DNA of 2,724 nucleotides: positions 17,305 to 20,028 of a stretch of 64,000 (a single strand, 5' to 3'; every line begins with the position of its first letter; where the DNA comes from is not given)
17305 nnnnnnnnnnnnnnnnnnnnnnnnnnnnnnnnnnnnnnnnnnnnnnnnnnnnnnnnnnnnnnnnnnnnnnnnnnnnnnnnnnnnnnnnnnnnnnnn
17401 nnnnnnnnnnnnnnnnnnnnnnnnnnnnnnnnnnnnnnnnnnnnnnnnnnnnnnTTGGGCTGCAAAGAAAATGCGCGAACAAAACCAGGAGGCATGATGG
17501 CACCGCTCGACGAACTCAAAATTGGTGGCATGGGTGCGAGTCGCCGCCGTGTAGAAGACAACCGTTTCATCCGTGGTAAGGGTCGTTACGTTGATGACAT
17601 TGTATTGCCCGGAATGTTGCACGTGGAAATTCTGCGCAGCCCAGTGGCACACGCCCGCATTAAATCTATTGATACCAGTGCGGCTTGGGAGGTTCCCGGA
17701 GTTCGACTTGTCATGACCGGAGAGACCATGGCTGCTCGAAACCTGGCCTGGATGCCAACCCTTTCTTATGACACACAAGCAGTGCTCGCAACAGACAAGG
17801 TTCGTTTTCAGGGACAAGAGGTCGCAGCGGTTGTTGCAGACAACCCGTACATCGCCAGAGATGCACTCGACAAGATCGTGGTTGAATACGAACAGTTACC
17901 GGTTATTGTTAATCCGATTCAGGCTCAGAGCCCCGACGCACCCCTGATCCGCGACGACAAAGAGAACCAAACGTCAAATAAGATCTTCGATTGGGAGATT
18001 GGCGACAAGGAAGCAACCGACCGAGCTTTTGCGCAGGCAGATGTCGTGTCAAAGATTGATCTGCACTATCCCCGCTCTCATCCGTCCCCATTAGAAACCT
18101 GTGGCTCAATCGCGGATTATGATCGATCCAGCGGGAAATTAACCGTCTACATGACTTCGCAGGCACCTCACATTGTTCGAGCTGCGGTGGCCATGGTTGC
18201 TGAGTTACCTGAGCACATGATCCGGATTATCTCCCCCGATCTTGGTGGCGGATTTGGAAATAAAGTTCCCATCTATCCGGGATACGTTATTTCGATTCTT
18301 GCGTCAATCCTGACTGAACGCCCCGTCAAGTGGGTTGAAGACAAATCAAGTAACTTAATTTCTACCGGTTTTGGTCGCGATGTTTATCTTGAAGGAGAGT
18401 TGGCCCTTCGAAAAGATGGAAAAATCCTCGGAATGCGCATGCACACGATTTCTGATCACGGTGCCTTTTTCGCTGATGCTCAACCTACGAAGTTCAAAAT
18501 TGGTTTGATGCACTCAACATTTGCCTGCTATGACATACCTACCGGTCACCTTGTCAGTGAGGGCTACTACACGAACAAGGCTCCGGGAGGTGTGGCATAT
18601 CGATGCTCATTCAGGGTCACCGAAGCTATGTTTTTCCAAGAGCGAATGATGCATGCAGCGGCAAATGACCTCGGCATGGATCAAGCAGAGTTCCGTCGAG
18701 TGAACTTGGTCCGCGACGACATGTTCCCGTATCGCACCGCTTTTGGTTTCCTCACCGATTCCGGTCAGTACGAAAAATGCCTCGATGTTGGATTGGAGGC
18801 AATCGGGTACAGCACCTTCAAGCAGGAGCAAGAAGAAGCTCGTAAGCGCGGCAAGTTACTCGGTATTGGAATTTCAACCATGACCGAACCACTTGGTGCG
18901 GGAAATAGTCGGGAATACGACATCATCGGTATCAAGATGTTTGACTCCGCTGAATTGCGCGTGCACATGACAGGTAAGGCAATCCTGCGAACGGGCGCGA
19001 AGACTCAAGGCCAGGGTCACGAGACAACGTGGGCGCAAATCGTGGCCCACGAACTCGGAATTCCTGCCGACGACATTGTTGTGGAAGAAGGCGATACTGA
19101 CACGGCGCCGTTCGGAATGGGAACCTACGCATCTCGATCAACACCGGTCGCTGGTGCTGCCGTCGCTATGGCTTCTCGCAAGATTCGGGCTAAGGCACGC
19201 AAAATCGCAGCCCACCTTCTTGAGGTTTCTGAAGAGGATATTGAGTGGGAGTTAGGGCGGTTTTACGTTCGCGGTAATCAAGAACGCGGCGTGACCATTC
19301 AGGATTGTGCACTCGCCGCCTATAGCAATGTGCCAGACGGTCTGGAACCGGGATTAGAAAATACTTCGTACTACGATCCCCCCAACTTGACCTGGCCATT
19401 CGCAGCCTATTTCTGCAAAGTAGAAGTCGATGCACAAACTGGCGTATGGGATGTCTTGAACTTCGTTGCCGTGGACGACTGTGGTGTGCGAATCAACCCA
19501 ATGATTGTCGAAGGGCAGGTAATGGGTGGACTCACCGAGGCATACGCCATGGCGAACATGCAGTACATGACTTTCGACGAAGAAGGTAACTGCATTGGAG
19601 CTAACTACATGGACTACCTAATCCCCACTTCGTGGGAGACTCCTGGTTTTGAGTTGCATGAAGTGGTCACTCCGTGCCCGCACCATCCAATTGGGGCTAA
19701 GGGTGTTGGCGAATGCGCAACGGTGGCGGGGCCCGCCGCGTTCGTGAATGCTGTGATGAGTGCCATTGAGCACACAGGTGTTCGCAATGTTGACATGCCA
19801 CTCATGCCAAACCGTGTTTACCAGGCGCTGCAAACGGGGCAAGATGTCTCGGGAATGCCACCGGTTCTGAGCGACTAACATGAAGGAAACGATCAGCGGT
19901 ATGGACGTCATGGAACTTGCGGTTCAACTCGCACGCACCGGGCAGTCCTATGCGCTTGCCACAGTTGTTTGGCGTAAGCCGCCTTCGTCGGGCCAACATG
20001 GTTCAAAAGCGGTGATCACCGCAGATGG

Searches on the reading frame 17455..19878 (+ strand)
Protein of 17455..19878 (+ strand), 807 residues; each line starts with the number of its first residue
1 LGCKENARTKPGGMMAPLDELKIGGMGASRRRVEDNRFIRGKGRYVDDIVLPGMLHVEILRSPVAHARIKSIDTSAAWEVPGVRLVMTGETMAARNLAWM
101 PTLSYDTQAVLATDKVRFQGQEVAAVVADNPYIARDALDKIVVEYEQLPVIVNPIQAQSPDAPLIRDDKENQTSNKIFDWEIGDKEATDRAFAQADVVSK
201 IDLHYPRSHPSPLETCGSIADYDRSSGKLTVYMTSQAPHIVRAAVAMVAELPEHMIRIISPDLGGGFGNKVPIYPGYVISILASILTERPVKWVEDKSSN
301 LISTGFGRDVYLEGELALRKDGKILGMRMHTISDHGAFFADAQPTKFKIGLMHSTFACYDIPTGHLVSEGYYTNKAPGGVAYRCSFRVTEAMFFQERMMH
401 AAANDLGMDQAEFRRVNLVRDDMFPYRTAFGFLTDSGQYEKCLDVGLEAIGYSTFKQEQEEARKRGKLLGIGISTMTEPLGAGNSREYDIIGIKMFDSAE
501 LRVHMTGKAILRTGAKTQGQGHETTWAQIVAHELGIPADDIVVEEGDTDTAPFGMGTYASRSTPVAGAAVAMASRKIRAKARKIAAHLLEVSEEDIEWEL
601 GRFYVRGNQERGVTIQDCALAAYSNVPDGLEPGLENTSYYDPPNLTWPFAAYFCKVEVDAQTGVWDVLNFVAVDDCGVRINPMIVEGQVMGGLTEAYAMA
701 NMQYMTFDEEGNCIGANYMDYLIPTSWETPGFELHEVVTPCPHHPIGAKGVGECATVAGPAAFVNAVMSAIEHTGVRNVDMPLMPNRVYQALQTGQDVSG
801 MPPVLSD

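Call 3: search_protein_families(library=pfam, proteins=[window:17455-19878:+], max_evalue=0.01)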
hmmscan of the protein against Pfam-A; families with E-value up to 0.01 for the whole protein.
window:17455-19878:+ (807 aa): 3 families
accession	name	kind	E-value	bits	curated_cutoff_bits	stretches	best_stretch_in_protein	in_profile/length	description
PF20256.3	MoCoBD_2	-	1.1e-84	284.7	27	1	447-730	3-283/283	Molybdopterin cofactor-binding domain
PF02738.23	MoCoBD_1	-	1.9e-70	237.2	27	1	170-418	3-244/244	Molybdopterin cofactor-binding domain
PF01315.27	Ald_Xan_dh_C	-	3.2e-35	121.2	31.3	1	41-149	2-110/110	Aldehyde oxidase and xanthine dehydrogenase, a/b hammerhead domain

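Call 4: search_protein_families(library=ncbifam, proteins=[window:17455-19878:+], max_evalue=0.01)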
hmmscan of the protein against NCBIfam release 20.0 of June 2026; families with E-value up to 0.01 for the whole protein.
window:17455-19878:+ (807 aa): 13 families
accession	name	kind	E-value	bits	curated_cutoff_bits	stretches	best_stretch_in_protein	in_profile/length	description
TIGR02416.1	CO_dehy_Mo_lg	equivalog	0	1123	991.15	1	34-790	1-769/770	aerobic carbon-monoxide dehydrogenase large subunit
NF041018.1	glyceraldDH_alpha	equivalog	3.6e-172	574.5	790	1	27-789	4-741/741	glyceraldehyde dehydrogenase subunit alpha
NF040766.1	CODH_aero_grp5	exception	2.1e-149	499.2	950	2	26-620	5-592/785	aerobic carbon-monoxide dehydrogenase large subunit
NF043082.1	XdhA_XDHase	equivalog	1.4e-119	400.4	780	1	27-794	2-754/758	xanthine dehydrogenase subunit XdhA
NF007426.0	PRK09970.1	equivalog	1.5e-111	373.8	916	1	26-793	6-756/761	xanthine dehydrogenase molybdenum-binding subunit XdhA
TIGR03194.1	4hydrxCoA_A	equivalog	2.8e-110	369.9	994.55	1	39-792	10-746/746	4-hydroxybenzoyl-CoA reductase subunit alpha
TIGR03196.1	pucD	equivalog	2.6e-78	264.2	783.65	1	30-772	7-741/763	xanthine dehydrogenase subunit D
NF045668.1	pterin_aldehy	equivalog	5.1e-68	230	1100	1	52-793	204-905/905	molybdopterin-dependent aldehyde oxidoreductase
TIGR02965.1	xanthine_xdhB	equivalog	2.6e-65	221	849.5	1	31-793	6-755/758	xanthine dehydrogenase molybdopterin binding subunit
TIGR03313.1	Se_sel_red_Mo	hypoth_equivalog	9.9e-59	198.9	1101.9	2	187-793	363-950/951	molybdopterin-dependent oxidoreductase Mo/Fe-S-binding subunit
NF041671.1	peri_hyde_PaoC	equivalog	1.3e-57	195.7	1180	1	16-792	10-731/735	aldehyde oxidoreductase molybdenum-binding subunit PaoC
TIGR03311.1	Se_dep_XDH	equivalog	2.1e-57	194.8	830.45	2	23-585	159-682/848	selenium-dependent xanthine dehydrogenase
TIGR02969.1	mam_aldehyde_ox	subfamily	6.2e-34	116.7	1912.3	1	40-787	590-1302/1330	aldehyde oxidase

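Call 12: search_dna_similar(query=window:17455-19875:+, collection=plasmids, mode=protein, max_rows=25)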
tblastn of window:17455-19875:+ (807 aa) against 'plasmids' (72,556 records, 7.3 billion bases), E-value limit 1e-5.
Records with a match: 1097; places in all: 1796; records where one place covers at least 80% of the query: 1045.
Best place of each record, by identity: <60% 1097.
By first word of the organism name: Sinorhizobium 153; Rhizobium 133; Pantoea 92; Pseudosulfitobacter 90; Agrobacterium 36; Sulfitobacter 31; Azospirillum 30; Streptomyces 28; Ensifer 21; Deinococcus 20; and 133 more.
By predicted mobility (MOB-suite, as given by PLSDB): non-mobilizable 712; conjugative 253; mobilizable 132.
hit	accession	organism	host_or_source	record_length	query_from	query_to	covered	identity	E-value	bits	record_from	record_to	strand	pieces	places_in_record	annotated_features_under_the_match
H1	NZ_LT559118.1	Nonomuraea gerenzanensis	-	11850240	32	793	94%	58.1%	0e+0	852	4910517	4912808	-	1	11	none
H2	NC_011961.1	Thermomicrobium roseum DSM 5159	-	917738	23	793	96%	55.8%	0e+0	832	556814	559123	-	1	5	aerobic carbon-monoxide dehydrogenase large subunit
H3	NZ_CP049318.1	Caballeronia sp. SBC2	whole organism,soil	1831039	8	794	98%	54.6%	0e+0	827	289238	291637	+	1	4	none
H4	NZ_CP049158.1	Caballeronia sp. SBC1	whole organism,soil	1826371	8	794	98%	54.5%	0e+0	824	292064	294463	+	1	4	none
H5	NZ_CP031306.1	Natronorubrum bangense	Cell culture,The Bange salt-alkaline ...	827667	24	792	95%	55.6%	0e+0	812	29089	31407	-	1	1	aerobic carbon-monoxide dehydrogenase large subunit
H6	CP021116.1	Aestuarium zhoushanense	pure culture,tidal flat sample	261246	3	790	98%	54.1%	0e+0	841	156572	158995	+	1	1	carbon-monoxide dehydrogenase large subunit | carbon monoxide dehydrogenase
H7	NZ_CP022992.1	Paraburkholderia aromaticivorans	-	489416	6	790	97%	54.0%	0e+0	825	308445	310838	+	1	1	aerobic carbon-monoxide dehydrogenase large subunit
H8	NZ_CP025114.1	Bradyrhizobium sp. SK17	whole organism,agricultural soil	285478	2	790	98%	53.3%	0e+0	822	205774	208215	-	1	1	aerobic carbon-monoxide dehydrogenase large subunit | (2Fe-2S)-binding protein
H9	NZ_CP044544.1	Bradyrhizobium betae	Beta vulgaris,Cell culture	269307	2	790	98%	53.3%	0e+0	822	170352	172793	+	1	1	aerobic carbon-monoxide dehydrogenase large subunit | (2Fe-2S)-binding protein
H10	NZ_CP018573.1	Marivivens sp. JLT3646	cell culture,shallow-sea hydrothermal ...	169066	22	802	97%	53.7%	0e+0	841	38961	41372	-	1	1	aerobic carbon-monoxide dehydrogenase large subunit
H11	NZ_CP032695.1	Rhizobium jaguaris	Calliandra grandiflora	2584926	20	793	96%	53.7%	0e+0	836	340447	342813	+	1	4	none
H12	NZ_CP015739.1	Shinella sp. HZN7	-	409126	20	793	96%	53.5%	0e+0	819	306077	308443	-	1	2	aerobic carbon-monoxide dehydrogenase large subunit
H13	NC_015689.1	Afipia carboxidovorans OM5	-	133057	22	790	95%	53.8%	0e+0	814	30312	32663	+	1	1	aerobic carbon-monoxide dehydrogenase large subunit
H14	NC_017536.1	Afipia carboxidovorans OM4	-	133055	22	790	95%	53.8%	0e+0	814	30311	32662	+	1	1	aerobic carbon-monoxide dehydrogenase large subunit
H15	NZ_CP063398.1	Rhizobium sp. SL42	Amphicarpaea bracteata,Whole ...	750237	22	790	95%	53.3%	0e+0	805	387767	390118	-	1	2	aerobic carbon-monoxide dehydrogenase large subunit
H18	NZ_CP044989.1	Deinococcus sp. AJ005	single cell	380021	17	799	97%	52.2%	0e+0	803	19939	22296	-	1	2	aerobic carbon-monoxide dehydrogenase large subunit | (2Fe-2S)-binding protein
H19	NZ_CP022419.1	Pseudosulfitobacter pseudonitzschiae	Skeletonema marinoi strain RO5AC,Cell ...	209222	22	790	95%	52.7%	0e+0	800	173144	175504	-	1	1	aerobic carbon-monoxide dehydrogenase large subunit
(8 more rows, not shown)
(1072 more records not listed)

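Call 14: get_annotated_region(hit=H13, flank=12000)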
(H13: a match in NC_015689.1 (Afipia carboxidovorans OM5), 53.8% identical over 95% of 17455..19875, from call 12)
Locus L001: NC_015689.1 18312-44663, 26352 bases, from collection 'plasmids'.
description: Afipia carboxidovorans OM5 plasmid pHCG3, complete sequence
organism: Afipia carboxidovorans OM5 (NCBI taxid 504832)
taxonomy: Bacteria; Pseudomonadota; Alphaproteobacteria; Hyphomicrobiales; Nitrobacteraceae; Afipia; Afipia carboxidovorans; Afipia carboxidovorans OM5
host: -; source: -; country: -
typing (MOB-suite, as given by PLSDB): conjugative; replicon rep_cluster_503; relaxase MOBQ; mating-pair formation MPF_T
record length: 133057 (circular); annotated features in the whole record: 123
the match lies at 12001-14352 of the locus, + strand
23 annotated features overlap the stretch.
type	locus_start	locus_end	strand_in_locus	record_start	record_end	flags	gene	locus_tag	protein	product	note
CDS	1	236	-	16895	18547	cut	-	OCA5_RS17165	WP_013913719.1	calcium-binding protein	-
CDS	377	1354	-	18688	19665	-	-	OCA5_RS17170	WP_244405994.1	M23 family metallopeptidase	GO:0006508 - proteolysis [Evidence IEA]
CDS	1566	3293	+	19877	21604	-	-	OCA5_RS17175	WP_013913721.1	type I secretion system permease/ATPase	GO:0030253 - protein secretion by the type I secretion system [Evidence IEA]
CDS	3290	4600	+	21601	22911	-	-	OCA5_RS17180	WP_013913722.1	HlyD family type I secretion periplasmic adaptor subunit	GO:0030253 - protein secretion by the type I secretion system [Evidence IEA]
CDS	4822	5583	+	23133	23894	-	-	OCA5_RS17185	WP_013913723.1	ImuA family protein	-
CDS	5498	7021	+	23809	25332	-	-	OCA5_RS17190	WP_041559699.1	DUF6504 family protein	-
CDS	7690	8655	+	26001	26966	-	-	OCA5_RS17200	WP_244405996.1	transporter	-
CDS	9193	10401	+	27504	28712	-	-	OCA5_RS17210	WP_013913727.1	MHYT domain-containing protein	-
CDS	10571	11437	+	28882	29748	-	coxM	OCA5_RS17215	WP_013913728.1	carbon monoxide dehydrogenase medium subunit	-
CDS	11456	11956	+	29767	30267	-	coxS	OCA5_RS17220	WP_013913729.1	carbon monoxide dehydrogenase small subunit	-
CDS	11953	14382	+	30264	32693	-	-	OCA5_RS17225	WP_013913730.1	aerobic carbon-monoxide dehydrogenase large subunit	-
CDS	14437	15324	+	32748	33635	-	-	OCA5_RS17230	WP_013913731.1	MoxR family ATPase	-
CDS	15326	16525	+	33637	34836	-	-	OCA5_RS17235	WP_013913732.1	VWA domain-containing protein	-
CDS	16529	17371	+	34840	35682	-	-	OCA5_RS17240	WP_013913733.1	XdhC family protein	-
CDS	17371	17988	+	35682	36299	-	-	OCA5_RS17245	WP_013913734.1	carbon monoxide dehydrogenase subunit G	-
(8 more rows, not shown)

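Call 15: get_annotated_region(hit=H2, flank=10000)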
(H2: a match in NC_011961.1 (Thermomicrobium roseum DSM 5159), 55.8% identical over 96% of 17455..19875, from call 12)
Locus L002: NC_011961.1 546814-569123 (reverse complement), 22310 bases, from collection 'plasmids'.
description: Thermomicrobium roseum DSM 5159 plasmid unnamed, complete sequence
organism: Thermomicrobium roseum DSM 5159 (NCBI taxid 309801)
taxonomy: Bacteria; Thermomicrobiota; Thermomicrobia; Thermomicrobiales; Thermomicrobiaceae; Thermomicrobium; Thermomicrobium roseum; Thermomicrobium roseum DSM 5159
host: -; source: -; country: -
typing (MOB-suite, as given by PLSDB): non-mobilizable
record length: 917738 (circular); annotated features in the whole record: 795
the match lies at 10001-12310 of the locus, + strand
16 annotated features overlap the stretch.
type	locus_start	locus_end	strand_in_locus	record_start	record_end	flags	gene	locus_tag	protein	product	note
CDS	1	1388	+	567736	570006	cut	-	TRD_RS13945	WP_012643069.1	diguanylate cyclase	-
CDS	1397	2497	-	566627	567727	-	-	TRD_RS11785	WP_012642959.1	Xaa-Pro peptidase family protein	GO:0006508 - proteolysis [Evidence IEA]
CDS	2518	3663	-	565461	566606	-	-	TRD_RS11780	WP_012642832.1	hypothetical protein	-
CDS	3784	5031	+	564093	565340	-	-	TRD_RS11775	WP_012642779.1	GAF domain-containing sensor histidine kinase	-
CDS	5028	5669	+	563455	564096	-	-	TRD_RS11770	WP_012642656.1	response regulator transcription factor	GO:0000160 - phosphorelay signal transduction system [Evidence IEA]; GO:0006355 - regulation of DNA-templated ...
CDS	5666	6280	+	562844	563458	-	-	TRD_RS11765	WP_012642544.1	nucleotidyltransferase family protein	-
CDS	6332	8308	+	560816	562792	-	-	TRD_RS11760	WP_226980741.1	S9 family peptidase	-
CDS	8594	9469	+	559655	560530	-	-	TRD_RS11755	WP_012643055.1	xanthine dehydrogenase family protein subunit M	-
CDS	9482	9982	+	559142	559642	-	-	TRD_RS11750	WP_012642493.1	(2Fe-2S)-binding protein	-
CDS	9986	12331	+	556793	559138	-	-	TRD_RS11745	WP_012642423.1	aerobic carbon-monoxide dehydrogenase large subunit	-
CDS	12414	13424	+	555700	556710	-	-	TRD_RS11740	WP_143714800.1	XdhC family protein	-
CDS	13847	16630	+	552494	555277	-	acnA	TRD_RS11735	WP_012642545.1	aconitate hydratase AcnA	GO:0006099 - tricarboxylic acid cycle [Evidence IEA]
CDS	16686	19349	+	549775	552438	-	-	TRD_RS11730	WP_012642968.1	pitrilysin family protein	-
CDS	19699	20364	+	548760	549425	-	-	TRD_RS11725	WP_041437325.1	chlorite dismutase family protein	-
CDS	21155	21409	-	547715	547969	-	-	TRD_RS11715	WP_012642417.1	hypothetical protein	-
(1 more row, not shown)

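Call 28: get_annotated_region(hit=H1, flank=9000)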
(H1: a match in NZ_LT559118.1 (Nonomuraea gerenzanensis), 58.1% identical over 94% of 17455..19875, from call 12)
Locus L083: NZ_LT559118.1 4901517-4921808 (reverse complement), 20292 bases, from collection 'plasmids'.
description: Nonomuraea gerenzanensis isolate nono1 plasmid I, complete sequence
organism: Nonomuraea gerenzanensis (NCBI taxid 93944)
taxonomy: Bacteria; Actinomycetota; Actinomycetes; Streptosporangiales; Streptosporangiaceae; Nonomuraea; Nonomuraea gerenzanensis
host: -; source: -; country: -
typing (MOB-suite, as given by PLSDB): non-mobilizable
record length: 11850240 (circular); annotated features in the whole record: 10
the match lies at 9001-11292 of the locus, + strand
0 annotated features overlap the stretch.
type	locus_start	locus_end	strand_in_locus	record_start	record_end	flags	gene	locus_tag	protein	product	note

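Call 29: get_annotated_region(hit=H5, flank=9000)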
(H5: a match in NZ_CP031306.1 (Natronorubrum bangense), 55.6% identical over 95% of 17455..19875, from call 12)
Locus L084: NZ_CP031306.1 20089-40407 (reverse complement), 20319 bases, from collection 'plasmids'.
description: Natronorubrum bangense strain JCM 10635 plasmid unnamed1, complete sequence
organism: Natronorubrum bangense (NCBI taxid 61858)
taxonomy: Archaea; Euryarchaeota; Halobacteria; Halobacteriales; Natrialbaceae; Natronorubrum; Natronorubrum bangense
host: -; source: Cell culture,The Bange salt-alkaline lake in Tibet; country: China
typing (MOB-suite, as given by PLSDB): non-mobilizable
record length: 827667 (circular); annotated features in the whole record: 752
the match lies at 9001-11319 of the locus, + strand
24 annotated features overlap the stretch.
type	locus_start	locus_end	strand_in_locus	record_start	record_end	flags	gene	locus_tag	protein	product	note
CDS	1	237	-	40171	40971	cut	fabG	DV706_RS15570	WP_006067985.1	3-oxoacyl-ACP reductase FabG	-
CDS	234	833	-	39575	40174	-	-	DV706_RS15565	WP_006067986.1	HTH domain-containing protein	-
CDS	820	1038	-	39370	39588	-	-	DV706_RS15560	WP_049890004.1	hypothetical protein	-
CDS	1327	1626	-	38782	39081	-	-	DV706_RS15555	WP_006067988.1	hypothetical protein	-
CDS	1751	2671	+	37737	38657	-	-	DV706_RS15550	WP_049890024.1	DUF3267 domain-containing protein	-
CDS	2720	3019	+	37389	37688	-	-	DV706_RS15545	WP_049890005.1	PadR family transcriptional regulator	-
CDS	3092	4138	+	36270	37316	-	-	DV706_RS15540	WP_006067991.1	phytoene/squalene synthase family protein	GO:0008299 - isoprenoid biosynthetic process [Evidence IEA]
CDS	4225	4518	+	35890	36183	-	-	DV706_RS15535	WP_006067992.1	hypothetical protein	-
CDS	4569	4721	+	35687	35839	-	-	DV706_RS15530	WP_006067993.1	AbrB/MazE/SpoVT family DNA-binding domain-containing protein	-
CDS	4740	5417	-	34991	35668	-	-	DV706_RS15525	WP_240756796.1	nucleotidyltransferase family protein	-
CDS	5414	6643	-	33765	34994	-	-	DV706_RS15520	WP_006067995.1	molybdopterin molybdotransferase MoeA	-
CDS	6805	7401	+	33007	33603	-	-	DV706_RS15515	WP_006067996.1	SRPBCC domain-containing protein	-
CDS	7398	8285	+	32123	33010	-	-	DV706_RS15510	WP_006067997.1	xanthine dehydrogenase family protein subunit M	-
CDS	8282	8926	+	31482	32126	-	-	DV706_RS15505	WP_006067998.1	(2Fe-2S)-binding protein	-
CDS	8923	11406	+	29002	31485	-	-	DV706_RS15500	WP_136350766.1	aerobic carbon-monoxide dehydrogenase large subunit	-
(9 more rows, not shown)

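Call 30: get_annotated_region(hit=H18, flank=9000)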
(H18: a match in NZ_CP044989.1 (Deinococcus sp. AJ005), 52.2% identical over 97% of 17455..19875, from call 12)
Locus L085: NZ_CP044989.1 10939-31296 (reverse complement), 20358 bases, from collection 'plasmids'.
description: Deinococcus sp. AJ005 plasmid p380k, complete sequence
organism: Deinococcus sp. AJ005 (NCBI taxid 2652443)
taxonomy: Bacteria; Deinococcota; Deinococci; Deinococcales; Deinococcaceae; Deinococcus; Deinococcus sp. AJ005
host: -; source: single cell; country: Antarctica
typing (MOB-suite, as given by PLSDB): non-mobilizable
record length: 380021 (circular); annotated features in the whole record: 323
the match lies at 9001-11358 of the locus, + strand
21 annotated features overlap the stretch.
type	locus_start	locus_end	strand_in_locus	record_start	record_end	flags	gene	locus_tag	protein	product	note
CDS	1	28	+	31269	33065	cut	-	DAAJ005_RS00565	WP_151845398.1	acyl-CoA dehydrogenase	-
CDS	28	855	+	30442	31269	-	-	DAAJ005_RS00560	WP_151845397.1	alpha/beta fold hydrolase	-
CDS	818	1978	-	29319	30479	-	nagA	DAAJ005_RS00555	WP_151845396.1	N-acetylglucosamine-6-phosphate deacetylase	GO:0006040 - amino sugar metabolic process [Evidence IEA]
CDS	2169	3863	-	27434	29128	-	-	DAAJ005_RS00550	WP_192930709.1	GGDEF domain-containing protein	-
CDS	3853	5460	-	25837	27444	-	-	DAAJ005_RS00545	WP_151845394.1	HD domain-containing phosphohydrolase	-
CDS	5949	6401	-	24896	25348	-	-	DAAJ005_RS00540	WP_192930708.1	hypothetical protein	-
CDS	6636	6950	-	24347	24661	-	-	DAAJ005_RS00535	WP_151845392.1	hypothetical protein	-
CDS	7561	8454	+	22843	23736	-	-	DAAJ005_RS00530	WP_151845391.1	xanthine dehydrogenase family protein subunit M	-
CDS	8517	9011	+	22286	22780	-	-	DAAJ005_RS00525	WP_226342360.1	(2Fe-2S)-binding protein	-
CDS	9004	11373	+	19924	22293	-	-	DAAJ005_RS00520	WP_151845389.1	aerobic carbon-monoxide dehydrogenase large subunit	-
CDS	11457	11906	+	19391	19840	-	-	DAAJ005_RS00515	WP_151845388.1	carbon monoxide dehydrogenase subunit G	-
CDS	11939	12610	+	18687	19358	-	-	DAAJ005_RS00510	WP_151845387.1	TIGR02466 family protein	-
CDS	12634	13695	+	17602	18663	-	-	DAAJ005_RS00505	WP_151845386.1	XdhC family protein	-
CDS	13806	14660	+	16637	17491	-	-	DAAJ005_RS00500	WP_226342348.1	MoxR family ATPase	-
CDS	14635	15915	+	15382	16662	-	-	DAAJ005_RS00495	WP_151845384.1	VWA domain-containing protein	-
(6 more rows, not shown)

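Call 31: get_annotated_region(hit=H3, flank=9000)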
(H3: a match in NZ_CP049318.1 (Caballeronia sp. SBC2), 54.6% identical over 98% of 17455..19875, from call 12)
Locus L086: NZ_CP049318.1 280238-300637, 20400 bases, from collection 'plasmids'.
description: Caballeronia sp. SBC2 plasmid pSBC2-2, complete sequence
organism: Caballeronia sp. SBC2 (NCBI taxid 2705547)
taxonomy: Bacteria; Pseudomonadota; Betaproteobacteria; Burkholderiales; Burkholderiaceae; Caballeronia; Caballeronia sp. SBC2
host: -; source: whole organism,soil; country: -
typing (MOB-suite, as given by PLSDB): mobilizable; relaxase MOBP
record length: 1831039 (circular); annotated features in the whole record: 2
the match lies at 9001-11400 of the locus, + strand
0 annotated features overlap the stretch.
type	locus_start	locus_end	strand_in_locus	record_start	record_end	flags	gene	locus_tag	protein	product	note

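Call 33: find_homologous_proteins(query=L001:16529-17368:+, max_evalue=0.00001)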
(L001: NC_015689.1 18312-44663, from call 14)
Query L001:16529-17368:+ (280 aa): 7416 proteins with E <= 0.00001 among 8000 candidates; the best 120 are listed.
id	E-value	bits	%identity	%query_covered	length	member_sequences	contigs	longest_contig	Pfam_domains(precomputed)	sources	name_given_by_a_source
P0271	6.7e-179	611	100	100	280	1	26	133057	PF02625.22,PF13478.13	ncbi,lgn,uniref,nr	ncbi:hypothetical protein CoxF (plasmid) [Afipia carboxidovorans OM5]|uniref:XdhC /CoxI family-like 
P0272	3.1e-161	553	91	100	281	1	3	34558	PF02625.22,PF13478.13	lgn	-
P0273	8.3e-158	542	88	100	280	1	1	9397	PF02625.22,PF13478.13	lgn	-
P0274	7.9e-157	539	87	100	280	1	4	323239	PF02625.22,PF13478.13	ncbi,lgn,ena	-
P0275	3.6e-156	536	87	100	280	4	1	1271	PF02625.22,PF13478.13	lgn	-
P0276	1.0e-155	535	87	99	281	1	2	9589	PF02625.22,PF13478.13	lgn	-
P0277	1.8e-155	534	88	99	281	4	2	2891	PF02625.22,PF13478.13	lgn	-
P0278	2.3e-155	534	87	99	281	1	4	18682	PF02625.22,PF13478.13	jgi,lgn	jgi:xanthine dehydrogenase accessory factor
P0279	2.1e-154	531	86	99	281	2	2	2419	PF02625.22,PF13478.13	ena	-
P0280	4.9e-154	529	87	99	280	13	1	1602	PF02625.22,PF13478.13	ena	-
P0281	7.4e-154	529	86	99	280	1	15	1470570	PF02625.22,PF13478.13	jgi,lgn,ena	jgi:xanthine dehydrogenase accessory factor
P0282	9.0e-154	529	87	99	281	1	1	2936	PF02625.22,PF13478.13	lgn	-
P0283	2.7e-153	527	86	99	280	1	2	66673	PF02625.22,PF13478.13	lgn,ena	-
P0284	5.3e-153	526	86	99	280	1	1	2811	PF02625.22,PF13478.13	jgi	jgi:xanthine dehydrogenase accessory factor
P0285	5.3e-153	526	85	100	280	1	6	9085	PF02625.22,PF13478.13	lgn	-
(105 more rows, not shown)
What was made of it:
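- The module is dispensable in Alphaproteobacteria (call 33).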
